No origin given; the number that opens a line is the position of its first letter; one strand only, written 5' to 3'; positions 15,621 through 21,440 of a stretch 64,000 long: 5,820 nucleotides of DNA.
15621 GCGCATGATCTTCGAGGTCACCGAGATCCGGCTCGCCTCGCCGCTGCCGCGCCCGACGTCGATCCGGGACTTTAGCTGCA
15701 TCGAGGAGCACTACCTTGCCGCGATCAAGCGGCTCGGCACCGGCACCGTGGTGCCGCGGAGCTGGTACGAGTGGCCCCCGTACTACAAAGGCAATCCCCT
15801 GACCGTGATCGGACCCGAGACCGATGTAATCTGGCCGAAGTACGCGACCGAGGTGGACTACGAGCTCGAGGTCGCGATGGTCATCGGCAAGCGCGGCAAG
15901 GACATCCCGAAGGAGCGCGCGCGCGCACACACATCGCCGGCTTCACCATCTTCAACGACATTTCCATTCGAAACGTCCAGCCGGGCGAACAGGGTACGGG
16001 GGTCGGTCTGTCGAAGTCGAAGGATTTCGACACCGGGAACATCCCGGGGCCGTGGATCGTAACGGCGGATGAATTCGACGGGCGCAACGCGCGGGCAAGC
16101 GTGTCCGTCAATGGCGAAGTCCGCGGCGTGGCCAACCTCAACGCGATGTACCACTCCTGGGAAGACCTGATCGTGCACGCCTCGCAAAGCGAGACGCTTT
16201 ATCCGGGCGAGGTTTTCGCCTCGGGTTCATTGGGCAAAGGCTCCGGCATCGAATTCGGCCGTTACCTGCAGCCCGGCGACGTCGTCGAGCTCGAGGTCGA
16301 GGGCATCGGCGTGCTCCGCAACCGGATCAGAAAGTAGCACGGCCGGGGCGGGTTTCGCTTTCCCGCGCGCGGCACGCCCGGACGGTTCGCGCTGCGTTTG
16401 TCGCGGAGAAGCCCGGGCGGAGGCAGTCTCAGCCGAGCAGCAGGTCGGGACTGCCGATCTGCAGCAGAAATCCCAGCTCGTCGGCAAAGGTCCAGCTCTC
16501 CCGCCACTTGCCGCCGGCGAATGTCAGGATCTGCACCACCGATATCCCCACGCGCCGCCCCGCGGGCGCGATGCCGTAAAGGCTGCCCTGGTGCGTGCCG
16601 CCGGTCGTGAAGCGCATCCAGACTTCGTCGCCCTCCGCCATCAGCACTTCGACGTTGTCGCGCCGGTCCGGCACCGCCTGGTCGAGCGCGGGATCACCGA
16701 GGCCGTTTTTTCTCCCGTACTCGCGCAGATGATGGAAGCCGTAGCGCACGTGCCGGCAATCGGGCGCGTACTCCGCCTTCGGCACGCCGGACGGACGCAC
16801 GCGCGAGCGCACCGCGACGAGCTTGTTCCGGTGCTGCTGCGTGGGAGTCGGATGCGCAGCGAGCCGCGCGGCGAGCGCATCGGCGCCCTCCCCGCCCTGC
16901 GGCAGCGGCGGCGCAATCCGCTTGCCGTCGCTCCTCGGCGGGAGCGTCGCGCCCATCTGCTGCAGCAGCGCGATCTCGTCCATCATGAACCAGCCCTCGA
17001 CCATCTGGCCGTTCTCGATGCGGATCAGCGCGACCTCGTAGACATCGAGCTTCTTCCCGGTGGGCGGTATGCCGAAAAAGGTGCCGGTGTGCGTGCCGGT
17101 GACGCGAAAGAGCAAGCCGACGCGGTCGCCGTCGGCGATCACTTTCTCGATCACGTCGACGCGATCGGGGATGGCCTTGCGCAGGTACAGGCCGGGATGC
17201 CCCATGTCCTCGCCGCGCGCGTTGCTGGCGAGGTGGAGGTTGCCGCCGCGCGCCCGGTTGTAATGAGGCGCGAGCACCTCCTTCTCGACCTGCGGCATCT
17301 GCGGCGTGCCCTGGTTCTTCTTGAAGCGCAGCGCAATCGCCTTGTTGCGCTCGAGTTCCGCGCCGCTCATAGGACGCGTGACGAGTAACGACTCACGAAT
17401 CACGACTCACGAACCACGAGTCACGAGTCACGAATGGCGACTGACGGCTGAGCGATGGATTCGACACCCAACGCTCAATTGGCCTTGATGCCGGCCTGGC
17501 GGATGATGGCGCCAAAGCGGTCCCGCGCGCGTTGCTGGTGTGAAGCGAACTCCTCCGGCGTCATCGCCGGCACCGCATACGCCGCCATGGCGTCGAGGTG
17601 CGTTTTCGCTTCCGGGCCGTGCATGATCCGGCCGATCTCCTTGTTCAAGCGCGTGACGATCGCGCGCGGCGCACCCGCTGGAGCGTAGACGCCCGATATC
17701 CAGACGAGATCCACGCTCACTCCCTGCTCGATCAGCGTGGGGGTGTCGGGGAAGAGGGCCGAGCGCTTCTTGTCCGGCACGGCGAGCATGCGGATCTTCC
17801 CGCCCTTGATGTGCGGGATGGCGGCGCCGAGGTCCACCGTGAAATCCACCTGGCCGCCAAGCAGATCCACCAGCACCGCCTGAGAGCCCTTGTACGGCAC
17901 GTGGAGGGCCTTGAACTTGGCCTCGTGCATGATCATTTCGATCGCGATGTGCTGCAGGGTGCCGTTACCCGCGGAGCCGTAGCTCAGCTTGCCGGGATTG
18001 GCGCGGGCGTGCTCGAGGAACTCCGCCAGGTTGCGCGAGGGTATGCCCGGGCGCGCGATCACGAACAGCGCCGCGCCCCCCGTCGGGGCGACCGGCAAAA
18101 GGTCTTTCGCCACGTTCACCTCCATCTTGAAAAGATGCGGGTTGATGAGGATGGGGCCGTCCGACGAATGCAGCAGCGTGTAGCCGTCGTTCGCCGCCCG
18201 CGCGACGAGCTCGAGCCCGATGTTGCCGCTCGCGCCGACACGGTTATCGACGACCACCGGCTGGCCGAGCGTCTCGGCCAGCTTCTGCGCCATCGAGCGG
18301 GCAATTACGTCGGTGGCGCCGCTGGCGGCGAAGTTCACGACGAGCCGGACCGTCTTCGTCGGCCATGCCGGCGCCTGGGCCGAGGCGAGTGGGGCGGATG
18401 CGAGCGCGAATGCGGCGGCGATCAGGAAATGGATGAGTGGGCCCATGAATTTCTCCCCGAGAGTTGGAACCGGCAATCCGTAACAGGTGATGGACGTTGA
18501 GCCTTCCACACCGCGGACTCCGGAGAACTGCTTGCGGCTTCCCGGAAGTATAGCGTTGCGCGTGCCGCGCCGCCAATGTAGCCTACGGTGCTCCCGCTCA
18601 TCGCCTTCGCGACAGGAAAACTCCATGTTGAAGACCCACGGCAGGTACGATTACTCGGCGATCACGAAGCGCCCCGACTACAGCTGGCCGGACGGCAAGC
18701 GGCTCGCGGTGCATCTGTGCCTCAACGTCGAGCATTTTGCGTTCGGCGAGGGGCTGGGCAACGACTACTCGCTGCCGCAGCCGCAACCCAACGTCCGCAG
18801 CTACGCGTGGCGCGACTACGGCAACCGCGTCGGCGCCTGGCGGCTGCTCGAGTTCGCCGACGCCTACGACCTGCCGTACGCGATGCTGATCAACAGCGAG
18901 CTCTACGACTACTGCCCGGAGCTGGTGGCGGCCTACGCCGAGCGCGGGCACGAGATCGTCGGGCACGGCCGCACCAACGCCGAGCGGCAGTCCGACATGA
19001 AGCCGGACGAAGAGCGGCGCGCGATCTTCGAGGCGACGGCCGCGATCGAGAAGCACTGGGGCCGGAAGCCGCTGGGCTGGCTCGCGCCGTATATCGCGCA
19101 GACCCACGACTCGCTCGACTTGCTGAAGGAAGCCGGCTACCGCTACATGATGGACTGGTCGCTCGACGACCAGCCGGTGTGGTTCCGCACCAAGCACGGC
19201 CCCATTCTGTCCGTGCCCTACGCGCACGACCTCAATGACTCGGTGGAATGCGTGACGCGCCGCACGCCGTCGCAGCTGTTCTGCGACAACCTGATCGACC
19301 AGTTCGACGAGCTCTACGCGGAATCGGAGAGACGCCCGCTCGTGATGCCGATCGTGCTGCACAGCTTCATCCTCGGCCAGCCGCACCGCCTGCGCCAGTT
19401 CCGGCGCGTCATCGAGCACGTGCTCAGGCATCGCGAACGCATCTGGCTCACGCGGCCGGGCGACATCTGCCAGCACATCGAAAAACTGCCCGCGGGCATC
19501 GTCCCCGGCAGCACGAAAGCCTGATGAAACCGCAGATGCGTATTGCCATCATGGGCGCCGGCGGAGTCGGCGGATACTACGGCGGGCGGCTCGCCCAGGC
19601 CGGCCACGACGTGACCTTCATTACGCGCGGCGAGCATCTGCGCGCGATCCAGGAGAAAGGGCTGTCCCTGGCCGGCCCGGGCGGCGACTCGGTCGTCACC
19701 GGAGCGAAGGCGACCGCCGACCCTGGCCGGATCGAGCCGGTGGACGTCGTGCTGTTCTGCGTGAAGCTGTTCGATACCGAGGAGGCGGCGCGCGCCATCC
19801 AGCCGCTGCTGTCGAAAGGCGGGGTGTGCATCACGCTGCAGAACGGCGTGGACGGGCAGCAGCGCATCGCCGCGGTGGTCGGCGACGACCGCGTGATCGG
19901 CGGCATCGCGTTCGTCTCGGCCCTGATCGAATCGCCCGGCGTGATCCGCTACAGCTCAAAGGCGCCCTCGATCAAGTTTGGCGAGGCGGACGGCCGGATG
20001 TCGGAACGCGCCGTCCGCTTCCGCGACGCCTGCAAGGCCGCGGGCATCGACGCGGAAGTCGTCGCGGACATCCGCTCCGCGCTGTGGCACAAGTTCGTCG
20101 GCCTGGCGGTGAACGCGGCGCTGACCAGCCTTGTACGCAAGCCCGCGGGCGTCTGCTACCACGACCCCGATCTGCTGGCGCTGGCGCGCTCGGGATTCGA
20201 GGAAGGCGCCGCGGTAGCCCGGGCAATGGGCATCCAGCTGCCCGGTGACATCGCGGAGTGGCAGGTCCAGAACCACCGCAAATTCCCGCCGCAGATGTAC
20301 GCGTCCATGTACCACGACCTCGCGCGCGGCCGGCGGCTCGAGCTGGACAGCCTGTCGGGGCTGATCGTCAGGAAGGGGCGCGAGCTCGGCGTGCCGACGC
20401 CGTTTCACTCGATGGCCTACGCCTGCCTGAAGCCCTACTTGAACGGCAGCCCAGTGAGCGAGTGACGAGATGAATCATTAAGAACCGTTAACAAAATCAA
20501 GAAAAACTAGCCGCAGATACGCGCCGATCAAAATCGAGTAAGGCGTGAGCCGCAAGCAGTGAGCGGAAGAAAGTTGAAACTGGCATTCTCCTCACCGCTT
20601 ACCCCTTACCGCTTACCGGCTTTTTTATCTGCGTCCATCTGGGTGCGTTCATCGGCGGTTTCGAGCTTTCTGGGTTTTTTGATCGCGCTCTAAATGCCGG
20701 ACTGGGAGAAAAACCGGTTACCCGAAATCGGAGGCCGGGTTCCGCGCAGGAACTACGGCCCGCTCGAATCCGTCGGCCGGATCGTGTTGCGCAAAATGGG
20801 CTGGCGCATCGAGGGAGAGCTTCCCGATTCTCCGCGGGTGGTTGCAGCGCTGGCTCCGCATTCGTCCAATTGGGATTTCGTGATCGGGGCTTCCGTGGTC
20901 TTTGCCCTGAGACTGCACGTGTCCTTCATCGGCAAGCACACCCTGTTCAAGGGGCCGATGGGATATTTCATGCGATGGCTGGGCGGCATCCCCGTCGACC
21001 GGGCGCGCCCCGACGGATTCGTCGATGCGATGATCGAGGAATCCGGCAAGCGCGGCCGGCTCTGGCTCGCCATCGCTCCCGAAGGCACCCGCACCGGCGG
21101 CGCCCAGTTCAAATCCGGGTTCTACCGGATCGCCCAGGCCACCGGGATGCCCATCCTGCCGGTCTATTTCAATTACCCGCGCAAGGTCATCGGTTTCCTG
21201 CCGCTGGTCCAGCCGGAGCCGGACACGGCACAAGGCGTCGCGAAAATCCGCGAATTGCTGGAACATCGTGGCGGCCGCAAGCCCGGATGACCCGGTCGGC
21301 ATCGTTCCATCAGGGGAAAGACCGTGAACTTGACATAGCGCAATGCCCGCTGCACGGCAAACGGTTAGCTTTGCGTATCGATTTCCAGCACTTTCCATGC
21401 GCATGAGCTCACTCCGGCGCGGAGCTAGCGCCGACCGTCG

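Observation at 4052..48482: Dispersed ~110-130 bp palindromic elements built from tandem heptanucleotide units, all in the same orientation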

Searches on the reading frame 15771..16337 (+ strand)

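Call 107: search_protein_families(library=pfam, proteins=[window:15771-16337:+], max_evalue=0.00001)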
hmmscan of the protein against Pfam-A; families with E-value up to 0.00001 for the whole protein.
window:15771-16337:+ (188 aa): 1 family
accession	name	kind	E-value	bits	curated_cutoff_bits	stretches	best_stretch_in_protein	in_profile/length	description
PF01557.24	FAA_hydrolase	-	2.4e-36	125.8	23.9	1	48-186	77-213/214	Fumarylacetoacetate (FAA) hydrolase C-terminal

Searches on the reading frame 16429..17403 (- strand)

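Call 107: search_protein_families(library=pfam, proteins=[window:16429-17403:-], max_evalue=0.00001)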
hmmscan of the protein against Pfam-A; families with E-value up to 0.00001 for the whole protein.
window:16429-17403:- (324 aa): 2 families
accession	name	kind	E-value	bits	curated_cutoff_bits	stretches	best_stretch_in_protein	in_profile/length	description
PF07366.18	SnoaL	-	1.3e-40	138.6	28.4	2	74-149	50-125/126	SnoaL-like polyketide cyclase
PF12680.13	SnoaL_2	-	3.3e-15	57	27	2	76-136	48-101/102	SnoaL-like domain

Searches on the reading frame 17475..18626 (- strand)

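Call 107: search_protein_families(library=pfam, proteins=[window:17475-18626:-], max_evalue=0.00001)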
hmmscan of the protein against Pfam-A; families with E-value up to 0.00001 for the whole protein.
window:17475-18626:- (383 aa): 1 family
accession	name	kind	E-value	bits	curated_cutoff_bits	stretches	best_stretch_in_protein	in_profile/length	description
PF03401.19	TctC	-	6.1e-60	203.5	27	1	108-379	1-273/274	Tripartite tricarboxylate transporter family receptor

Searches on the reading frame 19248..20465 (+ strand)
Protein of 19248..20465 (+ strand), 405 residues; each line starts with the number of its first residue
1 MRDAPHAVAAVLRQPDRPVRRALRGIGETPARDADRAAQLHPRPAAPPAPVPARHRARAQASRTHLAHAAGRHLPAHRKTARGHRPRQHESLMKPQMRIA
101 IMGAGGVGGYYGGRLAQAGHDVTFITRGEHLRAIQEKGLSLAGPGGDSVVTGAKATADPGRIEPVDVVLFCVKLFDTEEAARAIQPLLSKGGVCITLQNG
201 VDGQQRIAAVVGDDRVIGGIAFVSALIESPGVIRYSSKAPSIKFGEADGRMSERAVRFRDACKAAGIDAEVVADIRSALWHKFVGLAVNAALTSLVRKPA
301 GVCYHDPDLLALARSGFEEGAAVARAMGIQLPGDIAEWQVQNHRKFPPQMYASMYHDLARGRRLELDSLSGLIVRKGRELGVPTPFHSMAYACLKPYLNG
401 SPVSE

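Call 107: search_protein_families(library=pfam, proteins=[window:19248-20465:+], max_evalue=0.00001)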
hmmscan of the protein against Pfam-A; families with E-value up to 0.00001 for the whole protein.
window:19248-20465:+ (405 aa): 2 families
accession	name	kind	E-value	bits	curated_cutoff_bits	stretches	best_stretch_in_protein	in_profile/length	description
PF02558.23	ApbA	-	3.7e-39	134.2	22.2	1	99-248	1-149/150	Ketopantoate reductase PanE/ApbA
PF08546.17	ApbA_C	-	2e-26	93.2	22.7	1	274-396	1-123/125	Ketopantoate reductase PanE/ApbA C terminal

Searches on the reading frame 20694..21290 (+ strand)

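Call 107: search_protein_families(library=pfam, proteins=[window:20694-21290:+], max_evalue=0.00001)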
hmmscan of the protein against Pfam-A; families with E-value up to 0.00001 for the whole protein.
window:20694-21290:+ (198 aa): 1 family
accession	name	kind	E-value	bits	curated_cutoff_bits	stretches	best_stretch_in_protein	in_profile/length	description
PF01553.26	Acyltransferase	-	1.1e-15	58.1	23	1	53-159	19-131/132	Acyltransferase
